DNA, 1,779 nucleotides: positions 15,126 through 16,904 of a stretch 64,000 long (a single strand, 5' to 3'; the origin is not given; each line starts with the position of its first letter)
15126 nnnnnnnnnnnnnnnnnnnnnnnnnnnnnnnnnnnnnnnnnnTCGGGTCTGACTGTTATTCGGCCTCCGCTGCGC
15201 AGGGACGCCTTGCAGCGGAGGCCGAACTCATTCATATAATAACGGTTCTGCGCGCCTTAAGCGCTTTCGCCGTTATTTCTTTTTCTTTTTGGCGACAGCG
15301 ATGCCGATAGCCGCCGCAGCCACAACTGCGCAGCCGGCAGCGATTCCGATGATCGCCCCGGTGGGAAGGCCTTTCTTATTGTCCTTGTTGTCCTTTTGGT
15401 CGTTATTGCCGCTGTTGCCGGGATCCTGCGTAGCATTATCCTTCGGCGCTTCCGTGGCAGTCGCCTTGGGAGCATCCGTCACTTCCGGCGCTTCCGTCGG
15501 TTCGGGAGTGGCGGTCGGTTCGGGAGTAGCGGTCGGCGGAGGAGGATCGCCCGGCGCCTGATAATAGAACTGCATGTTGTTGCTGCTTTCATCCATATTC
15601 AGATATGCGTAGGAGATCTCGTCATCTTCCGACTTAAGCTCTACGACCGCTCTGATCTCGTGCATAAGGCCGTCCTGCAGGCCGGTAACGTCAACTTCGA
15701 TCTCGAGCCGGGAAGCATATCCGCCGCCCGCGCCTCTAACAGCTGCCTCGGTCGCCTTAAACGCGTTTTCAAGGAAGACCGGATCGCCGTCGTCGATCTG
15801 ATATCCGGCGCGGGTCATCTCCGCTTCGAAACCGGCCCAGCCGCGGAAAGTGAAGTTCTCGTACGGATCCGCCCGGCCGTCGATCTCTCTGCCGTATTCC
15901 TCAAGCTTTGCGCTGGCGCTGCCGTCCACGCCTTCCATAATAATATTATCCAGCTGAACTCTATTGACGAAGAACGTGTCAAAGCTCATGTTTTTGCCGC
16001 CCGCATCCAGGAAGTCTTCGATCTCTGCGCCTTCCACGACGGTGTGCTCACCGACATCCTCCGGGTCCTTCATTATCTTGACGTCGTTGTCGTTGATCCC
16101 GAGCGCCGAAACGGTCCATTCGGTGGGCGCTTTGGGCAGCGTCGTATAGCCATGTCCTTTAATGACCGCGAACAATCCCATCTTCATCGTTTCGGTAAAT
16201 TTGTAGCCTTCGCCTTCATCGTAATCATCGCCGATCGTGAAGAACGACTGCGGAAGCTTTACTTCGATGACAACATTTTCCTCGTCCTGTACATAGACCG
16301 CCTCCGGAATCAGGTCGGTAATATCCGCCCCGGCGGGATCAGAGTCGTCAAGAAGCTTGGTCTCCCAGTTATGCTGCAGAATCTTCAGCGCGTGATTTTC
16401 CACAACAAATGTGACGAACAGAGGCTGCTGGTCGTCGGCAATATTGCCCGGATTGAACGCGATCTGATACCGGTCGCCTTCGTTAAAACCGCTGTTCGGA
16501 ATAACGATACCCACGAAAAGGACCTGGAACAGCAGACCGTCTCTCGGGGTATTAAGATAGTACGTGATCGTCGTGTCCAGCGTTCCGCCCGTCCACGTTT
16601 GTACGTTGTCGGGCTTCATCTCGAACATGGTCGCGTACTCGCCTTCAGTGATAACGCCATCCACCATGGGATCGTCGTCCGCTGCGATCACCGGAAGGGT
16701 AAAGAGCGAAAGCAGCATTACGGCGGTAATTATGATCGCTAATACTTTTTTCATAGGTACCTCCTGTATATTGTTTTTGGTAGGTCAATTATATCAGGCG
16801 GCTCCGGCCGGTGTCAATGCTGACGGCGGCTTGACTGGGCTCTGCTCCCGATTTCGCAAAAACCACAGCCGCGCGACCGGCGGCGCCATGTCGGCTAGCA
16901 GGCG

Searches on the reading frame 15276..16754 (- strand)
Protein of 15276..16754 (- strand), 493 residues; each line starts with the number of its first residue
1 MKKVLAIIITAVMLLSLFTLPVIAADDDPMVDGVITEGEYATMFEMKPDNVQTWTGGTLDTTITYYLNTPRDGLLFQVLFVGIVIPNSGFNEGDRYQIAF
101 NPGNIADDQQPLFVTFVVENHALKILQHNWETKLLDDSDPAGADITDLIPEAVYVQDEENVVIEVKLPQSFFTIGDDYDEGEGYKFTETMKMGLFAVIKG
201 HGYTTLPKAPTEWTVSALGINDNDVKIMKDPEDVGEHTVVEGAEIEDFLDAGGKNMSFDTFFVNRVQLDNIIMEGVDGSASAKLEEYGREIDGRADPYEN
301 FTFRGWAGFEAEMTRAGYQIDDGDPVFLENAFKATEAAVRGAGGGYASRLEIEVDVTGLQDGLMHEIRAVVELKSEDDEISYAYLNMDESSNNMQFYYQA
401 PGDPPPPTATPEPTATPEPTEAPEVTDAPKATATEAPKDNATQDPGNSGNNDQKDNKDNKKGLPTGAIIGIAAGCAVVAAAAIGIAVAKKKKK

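Call 59: search_protein_families(library=pfam, proteins=[window:15276-16754:-], max_evalue=1)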
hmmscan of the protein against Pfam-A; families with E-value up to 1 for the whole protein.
window:15276-16754:- (493 aa): 3 families
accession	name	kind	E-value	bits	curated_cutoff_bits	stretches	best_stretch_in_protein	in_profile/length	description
PF05808.16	Podoplanin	-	0.03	15.1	30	1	419-484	58-120/135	Podoplanin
PF12873.12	DUF3825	-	0.2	11.7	27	1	90-167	42-121/238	Domain of unknown function (DUF3825)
PF15756.10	DUF4690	-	0.98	10.5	30.7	0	407-486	8-80/96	Small Novel Rich in Cartilage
